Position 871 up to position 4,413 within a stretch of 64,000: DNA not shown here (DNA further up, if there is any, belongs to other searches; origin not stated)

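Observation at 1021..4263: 1080-aa SF2 helicase with a nuclease-like C-terminus occupying a whole 3.35-kb cassette: candidate single-gene antiphage system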

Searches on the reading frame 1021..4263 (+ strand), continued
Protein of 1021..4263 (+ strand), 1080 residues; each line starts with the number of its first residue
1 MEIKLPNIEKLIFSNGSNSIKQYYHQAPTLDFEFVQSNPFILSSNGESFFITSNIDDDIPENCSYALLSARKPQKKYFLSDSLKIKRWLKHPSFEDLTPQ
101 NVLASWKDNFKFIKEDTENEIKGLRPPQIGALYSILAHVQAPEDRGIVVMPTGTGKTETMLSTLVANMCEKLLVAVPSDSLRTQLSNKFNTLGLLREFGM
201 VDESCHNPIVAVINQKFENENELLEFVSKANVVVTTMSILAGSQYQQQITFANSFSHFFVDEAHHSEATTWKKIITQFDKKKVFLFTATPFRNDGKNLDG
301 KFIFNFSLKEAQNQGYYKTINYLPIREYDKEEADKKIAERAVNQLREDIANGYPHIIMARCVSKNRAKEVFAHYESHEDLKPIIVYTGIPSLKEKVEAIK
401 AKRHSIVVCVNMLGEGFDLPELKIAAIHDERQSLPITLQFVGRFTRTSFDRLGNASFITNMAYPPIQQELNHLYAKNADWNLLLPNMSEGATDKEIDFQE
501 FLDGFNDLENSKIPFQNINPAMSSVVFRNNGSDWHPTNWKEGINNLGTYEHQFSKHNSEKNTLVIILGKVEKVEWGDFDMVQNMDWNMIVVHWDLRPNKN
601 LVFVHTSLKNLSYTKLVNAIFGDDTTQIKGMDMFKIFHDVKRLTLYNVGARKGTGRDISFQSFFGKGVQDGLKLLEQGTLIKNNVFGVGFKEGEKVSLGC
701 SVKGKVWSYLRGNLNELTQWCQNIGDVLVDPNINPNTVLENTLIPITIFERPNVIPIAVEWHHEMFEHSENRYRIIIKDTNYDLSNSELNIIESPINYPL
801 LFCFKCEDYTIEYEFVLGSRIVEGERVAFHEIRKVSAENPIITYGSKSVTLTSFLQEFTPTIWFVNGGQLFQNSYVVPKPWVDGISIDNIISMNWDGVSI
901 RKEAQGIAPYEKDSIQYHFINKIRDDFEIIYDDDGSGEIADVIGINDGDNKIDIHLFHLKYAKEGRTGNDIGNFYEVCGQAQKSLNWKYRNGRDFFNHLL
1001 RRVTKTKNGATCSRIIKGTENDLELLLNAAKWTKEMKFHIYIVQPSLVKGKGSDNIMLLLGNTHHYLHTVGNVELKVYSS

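Call 66: search_protein_families(library=padloc, proteins=[L019:15001-17991:+, L020:8001-11273:+, L010:7935-10925:+], max_evalue=0.001)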
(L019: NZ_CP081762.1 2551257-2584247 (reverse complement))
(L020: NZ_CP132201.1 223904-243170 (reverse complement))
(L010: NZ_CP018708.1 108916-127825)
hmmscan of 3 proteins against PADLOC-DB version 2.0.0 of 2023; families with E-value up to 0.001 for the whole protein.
L019:15001-17991:+ (996 aa): 9 families
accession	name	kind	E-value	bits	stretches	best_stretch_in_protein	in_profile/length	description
PDLC02707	PbeA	-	2.9e-15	53.9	1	72-254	268-456/672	PbeA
PDLC03658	mREase_IV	-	4.9e-11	39.1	1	156-377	310-547/953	Type IV methyl-directed restriction enzyme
PDLC02704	PbeA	-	8e-11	39.1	1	76-260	274-467/682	PbeA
PDLC03659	mREase_IV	-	1e-10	38.2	2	316-376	494-554/945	Type IV methyl-directed restriction enzyme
PDLC02706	PbeA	-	2.5e-10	37.6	1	75-221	288-434/722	PbeA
PDLC01252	Cas3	-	1.1e-05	23.1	1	77-382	4-295/324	CAS-I; effector_G3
PDLC01439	typeIV_DinG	-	1.7e-05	21.7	0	73-120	35-79/575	CAS-IV-A; associated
PDLC00938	Cas3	-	8.4e-05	20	1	77-381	4-325/358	CRISPR-associated helicase Cas3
PDLC00189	HamB1|HamB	-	0.0008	16.8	0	63-120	250-311/322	DEAD-box helicase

L020:8001-11273:+ (1090 aa): 4 families
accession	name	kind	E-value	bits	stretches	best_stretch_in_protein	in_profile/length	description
PDLC02707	PbeA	-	9.6e-11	39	1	147-329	268-455/672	PbeA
PDLC03659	mREase_IV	-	1.5e-05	21.1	0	259-306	336-388/945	Type IV methyl-directed restriction enzyme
PDLC01439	typeIV_DinG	-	0.0002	18.2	0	148-196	35-80/575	CAS-IV-A; associated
PDLC01252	Cas3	-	0.00034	18.1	0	152-278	4-132/324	CAS-I; effector_G3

L010:7935-10925:+ (996 aa): 10 families
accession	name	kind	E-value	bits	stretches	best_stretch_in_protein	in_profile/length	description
PDLC02707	PbeA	-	3.4e-15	53.7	1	72-253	268-455/672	PbeA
PDLC02704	PbeA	-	6.9e-11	39.3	1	76-258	274-465/682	PbeA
PDLC03659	mREase_IV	-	1e-10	38.2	2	317-376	495-554/945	Type IV methyl-directed restriction enzyme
PDLC02706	PbeA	-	1.7e-10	38.1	1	75-221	288-434/722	PbeA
PDLC03658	mREase_IV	-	2e-10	37.1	1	156-376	310-546/953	Type IV methyl-directed restriction enzyme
PDLC01439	typeIV_DinG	-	1e-05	22.4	0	73-126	35-85/575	CAS-IV-A; associated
PDLC01252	Cas3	-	4.7e-05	21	1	77-376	4-289/324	CAS-I; effector_G3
PDLC00938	Cas3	-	0.00015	19.1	1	77-380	4-324/358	CRISPR-associated helicase Cas3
PDLC01323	Cas3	-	0.00051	17.9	0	74-196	14-130/294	CAS-I-D; effector_G3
PDLC00189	HamB1|HamB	-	0.00066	17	0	63-120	250-311/322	DEAD-box helicase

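Call 77: find_encoding_contigs(protein=P0103, flank=10000, max_places=1)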
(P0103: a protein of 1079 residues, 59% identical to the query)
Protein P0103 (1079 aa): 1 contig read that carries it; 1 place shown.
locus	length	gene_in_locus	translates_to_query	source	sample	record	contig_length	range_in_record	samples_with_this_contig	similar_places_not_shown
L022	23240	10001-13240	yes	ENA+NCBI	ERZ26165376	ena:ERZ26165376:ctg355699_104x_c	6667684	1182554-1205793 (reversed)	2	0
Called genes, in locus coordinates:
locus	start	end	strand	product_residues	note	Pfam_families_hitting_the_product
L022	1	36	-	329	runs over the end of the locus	PF13360:PQQ_2 (faint)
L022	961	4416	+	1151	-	PF00801:PKD (weak), PF18911:PKD_4 (faint), PF13585:CHU_C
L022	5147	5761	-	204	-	-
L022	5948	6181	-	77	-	-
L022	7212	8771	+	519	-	PF12161:HsdM_N, PF07669:Eco57I (weak), PF02384:N6_Mtase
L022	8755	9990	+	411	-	PF01420:Methylase_S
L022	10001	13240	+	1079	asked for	PF00270:DEAD, PF04851:ResIII, PF18766:SWI2_SNF2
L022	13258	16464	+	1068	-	PF04313:HSDR_N, PF04851:ResIII, PF18766:SWI2_SNF2, PF22679:T1R_D3-like, PF11867:T1RH-like_C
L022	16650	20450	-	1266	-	PF13385:Laminin_G_3, PF07819:PGAP1 (faint), PF05057:DUF676 (weak), PF07603:Lcl_C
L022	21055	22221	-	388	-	-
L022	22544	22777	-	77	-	-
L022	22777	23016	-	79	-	-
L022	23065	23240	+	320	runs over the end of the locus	-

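Call 78: find_encoding_contigs(protein=P0271, flank=10000, max_places=1)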
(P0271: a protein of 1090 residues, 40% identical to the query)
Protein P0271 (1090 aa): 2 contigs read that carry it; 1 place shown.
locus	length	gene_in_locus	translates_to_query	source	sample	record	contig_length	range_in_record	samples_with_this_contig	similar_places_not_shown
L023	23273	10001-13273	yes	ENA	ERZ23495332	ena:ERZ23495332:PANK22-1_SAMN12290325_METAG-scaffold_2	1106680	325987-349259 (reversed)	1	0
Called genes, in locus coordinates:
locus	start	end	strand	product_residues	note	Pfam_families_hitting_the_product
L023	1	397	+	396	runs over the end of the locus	PF01041:DegT_DnrJ_EryC1, PF01212:Beta_elim_lyase (weak)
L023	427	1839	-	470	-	PF22847:Glyco_hydro_43_rel (faint)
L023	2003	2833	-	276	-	PF13385:Laminin_G_3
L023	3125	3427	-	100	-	-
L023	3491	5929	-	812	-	PF03190:Thioredox_DsbH, PF13899:Thioredoxin_7, PF03663:Glyco_hydro_76 (faint), PF07221:GlcNAc_2-epim (faint), PF07470:Glyco_hydro_88 (faint), PF06662:C5-epim_C (faint), PF11412:DsbD_N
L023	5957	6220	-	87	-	-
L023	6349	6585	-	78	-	-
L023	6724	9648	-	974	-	-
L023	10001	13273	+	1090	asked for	PF00176:SNF2-rel_dom (faint), PF00270:DEAD, PF04851:ResIII, PF18766:SWI2_SNF2, PF00271:Helicase_C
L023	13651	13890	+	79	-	PF10805:DUF2730 (faint)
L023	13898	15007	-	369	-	PF00950:ABC-3, PF01032:FecCD (weak)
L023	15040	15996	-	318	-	PF00950:ABC-3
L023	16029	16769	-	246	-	PF00005:ABC_tran, PF02463:SMC_N (weak), PF13304:AAA_21 (faint)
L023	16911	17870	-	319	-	PF01297:ZnuA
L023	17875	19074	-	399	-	PF01988:VIT1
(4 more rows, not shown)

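Call 79: find_encoding_contigs(protein=P0062, flank=10000, max_places=1)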
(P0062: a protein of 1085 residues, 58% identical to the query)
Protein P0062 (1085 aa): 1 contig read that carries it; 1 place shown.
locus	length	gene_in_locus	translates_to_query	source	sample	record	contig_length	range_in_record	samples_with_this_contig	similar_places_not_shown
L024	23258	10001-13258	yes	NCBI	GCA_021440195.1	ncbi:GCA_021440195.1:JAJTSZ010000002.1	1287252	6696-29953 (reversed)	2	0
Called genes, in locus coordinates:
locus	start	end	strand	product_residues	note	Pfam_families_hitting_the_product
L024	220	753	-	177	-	-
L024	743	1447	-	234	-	-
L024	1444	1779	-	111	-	-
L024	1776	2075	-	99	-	-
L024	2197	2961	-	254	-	-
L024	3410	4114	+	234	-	-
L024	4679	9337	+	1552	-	PF13195:DUF4011, PF13086:AAA_11, PF13604:AAA_30 (faint), PF13245:AAA_19 (faint), PF13086:AAA_11, PF13087:AAA_12, PF18741:MTES_1575, PF11784:DUF3320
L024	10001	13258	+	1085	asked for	PF00270:DEAD, PF04851:ResIII, PF18766:SWI2_SNF2, PF00176:SNF2-rel_dom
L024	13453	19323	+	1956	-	PF24883:NPHP3_N (weak), PF05729:NACHT, PF13401:AAA_22 (weak)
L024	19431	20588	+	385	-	-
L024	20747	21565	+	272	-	-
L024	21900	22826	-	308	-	-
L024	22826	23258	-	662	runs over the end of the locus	PF00005:ABC_tran (faint), PF13304:AAA_21 (weak)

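Call 80: find_encoding_contigs(protein=P0036, flank=10000, max_places=1)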
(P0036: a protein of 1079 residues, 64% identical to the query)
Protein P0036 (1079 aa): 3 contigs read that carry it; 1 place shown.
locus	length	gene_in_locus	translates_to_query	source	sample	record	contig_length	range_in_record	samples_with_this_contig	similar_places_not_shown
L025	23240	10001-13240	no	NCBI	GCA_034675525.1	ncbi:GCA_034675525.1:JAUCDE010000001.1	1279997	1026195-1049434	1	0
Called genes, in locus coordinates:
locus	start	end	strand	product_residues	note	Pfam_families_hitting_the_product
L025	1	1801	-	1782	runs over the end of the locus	PF00801:PKD (weak), PF18911:PKD_4 (weak), PF00801:PKD (weak), PF18911:PKD_4 (weak)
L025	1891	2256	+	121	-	PF00436:SSB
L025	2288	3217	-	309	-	PF08308:PEGA (weak)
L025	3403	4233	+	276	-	PF00763:THF_DHG_CYH, PF02882:THF_DHG_CYH_C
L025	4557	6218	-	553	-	PF00239:Resolvase, PF13408:Zn_ribbon_recom (weak)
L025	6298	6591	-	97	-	-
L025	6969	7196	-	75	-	-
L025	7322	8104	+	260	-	PF00665:rve, PF13683:rve_3, PF13333:rve_2 (weak)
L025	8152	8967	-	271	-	-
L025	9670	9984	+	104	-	-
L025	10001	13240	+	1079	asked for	PF00270:DEAD, PF04851:ResIII, PF18766:SWI2_SNF2 (weak)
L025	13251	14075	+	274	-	-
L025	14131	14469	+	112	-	-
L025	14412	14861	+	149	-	-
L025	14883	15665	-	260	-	PF00665:rve, PF13683:rve_3, PF13333:rve_2 (weak)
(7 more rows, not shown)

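Call 106: get_annotated_region(hit=H12, flank=7000)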
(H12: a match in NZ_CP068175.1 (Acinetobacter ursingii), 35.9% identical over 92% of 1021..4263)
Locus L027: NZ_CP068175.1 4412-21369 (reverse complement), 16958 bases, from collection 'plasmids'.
description: Acinetobacter ursingii strain FDAARGOS_1096 plasmid unnamed1, complete sequence
organism: Acinetobacter ursingii (NCBI taxid 108980)
taxonomy: Bacteria; Pseudomonadota; Gammaproteobacteria; Moraxellales; Moraxellaceae; Acinetobacter; Acinetobacter ursingii
host: -; source: -; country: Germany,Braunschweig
typing (MOB-suite, as given by PLSDB): non-mobilizable; replicon rep_cluster_639
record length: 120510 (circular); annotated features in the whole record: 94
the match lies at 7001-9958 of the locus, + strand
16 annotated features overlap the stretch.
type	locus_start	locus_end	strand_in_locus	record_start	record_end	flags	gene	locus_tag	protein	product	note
CDS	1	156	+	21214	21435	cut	-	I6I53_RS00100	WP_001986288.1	hypothetical protein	-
CDS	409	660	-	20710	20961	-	-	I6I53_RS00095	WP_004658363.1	hypothetical protein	-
CDS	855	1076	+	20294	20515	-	-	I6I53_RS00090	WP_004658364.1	helix-turn-helix transcriptional regulator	-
CDS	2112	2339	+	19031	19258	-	-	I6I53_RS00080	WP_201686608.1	hypothetical protein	-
CDS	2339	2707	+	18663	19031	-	-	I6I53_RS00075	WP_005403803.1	hypothetical protein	-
CDS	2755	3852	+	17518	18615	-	-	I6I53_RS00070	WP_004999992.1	DUF3800 domain-containing protein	-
CDS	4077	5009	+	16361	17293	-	-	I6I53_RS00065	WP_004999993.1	IS5 family transposase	-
CDS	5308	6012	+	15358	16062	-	-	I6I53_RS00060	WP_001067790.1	IS6-like element IS1008 family transposase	GO:0006313 - DNA transposition [Evidence IEA]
CDS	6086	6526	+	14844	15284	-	-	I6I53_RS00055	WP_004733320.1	hypothetical protein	-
CDS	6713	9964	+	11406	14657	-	-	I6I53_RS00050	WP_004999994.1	DEAD/DEAH box helicase family protein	-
CDS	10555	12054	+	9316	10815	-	gmtY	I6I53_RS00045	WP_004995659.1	gamma-mobile-trio recombinase GmtY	-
CDS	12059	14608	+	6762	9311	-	-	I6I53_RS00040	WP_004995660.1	integrase family protein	-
CDS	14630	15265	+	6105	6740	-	gmtX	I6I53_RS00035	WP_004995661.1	gamma-mobile-trio protein GmtX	-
CDS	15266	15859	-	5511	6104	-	-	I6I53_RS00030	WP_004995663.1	recombinase family protein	GO:0006310 - DNA recombination [Evidence IEA]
CDS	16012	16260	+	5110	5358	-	-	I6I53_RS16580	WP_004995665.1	hypothetical protein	-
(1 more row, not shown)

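Call 107: get_annotated_region(hit=H13, flank=7000)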
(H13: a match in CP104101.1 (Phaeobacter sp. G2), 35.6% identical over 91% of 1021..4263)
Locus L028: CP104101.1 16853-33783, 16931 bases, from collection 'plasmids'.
description: Phaeobacter sp. G2 plasmid unnamed1, complete sequence
organism: Phaeobacter sp. G2 (NCBI taxid 2976981)
taxonomy: Bacteria; Pseudomonadota; Alphaproteobacteria; Rhodobacterales; Roseobacteraceae; Phaeobacter; Phaeobacter sp. G2
host: -; source: cell culture,Emiliania huxleyi RCC1216 culture; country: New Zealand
typing (MOB-suite, as given by PLSDB): mobilizable; replicon rep_cluster_392; relaxase MOBP
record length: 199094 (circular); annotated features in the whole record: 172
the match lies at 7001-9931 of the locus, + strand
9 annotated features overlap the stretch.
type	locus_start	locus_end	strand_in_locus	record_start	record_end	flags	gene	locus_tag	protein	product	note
CDS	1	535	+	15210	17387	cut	-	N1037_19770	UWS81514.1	DEAD/DEAH box helicase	-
CDS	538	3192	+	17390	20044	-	-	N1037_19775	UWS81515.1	PD-(D/E)XK nuclease family protein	-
CDS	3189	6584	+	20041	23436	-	-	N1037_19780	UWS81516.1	UvrD-helicase domain-containing protein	-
CDS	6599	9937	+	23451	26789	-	-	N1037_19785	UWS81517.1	DEAD/DEAH box helicase family protein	-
CDS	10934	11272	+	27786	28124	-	-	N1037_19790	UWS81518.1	DUF736 domain-containing protein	-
CDS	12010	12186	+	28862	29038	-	-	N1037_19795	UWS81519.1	hypothetical protein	-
CDS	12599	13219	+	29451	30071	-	-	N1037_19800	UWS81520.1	helix-turn-helix domain-containing protein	-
CDS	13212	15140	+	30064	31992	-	-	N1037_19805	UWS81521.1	relaxase/mobilization nuclease domain-containing protein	-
CDS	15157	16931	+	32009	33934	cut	-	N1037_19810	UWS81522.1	type IV secretory system conjugative DNA transfer family protein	-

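Call 108: get_annotated_region(hit=H18, flank=7000)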
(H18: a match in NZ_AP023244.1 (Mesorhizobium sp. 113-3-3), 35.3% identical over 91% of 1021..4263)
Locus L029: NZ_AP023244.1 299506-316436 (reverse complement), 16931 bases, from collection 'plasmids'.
description: Mesorhizobium sp. 113-3-3 plasmid MesoLj113b2, complete sequence
organism: Mesorhizobium sp. 113-3-3 (NCBI taxid 2744516)
taxonomy: Bacteria; Pseudomonadota; Alphaproteobacteria; Hyphomicrobiales; Phyllobacteriaceae; Mesorhizobium; Mesorhizobium sp. 113-3-3
host: -; source: Lotus japonicus; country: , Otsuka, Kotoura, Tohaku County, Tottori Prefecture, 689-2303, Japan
typing (MOB-suite, as given by PLSDB): conjugative; relaxase MOBP,MOBP; mating-pair formation MPF_T
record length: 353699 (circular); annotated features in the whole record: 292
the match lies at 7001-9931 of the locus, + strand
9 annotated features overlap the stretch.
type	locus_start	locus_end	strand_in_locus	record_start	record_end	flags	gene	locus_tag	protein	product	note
CDS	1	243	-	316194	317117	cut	-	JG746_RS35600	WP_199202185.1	WYL domain-containing protein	-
CDS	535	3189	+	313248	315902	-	-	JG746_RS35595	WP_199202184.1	PD-(D/E)XK nuclease family protein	-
CDS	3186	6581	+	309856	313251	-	-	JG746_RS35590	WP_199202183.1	UvrD-helicase domain-containing protein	-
CDS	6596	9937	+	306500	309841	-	-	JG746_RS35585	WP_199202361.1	DEAD/DEAH box helicase family protein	-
CDS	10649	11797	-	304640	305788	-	-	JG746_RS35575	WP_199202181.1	RHE_PE00001 family protein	-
CDS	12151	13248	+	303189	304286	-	-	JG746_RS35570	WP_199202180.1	hypothetical protein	-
CDS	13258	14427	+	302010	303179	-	-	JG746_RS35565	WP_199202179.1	site-specific integrase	GO:0015074 - DNA integration [Evidence IEA]; GO:0006310 - DNA recombination [Evidence IEA]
CDS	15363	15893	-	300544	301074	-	-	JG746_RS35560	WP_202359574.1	hypothetical protein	-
CDS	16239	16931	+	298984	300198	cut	repA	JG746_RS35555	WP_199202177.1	plasmid partitioning protein RepA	-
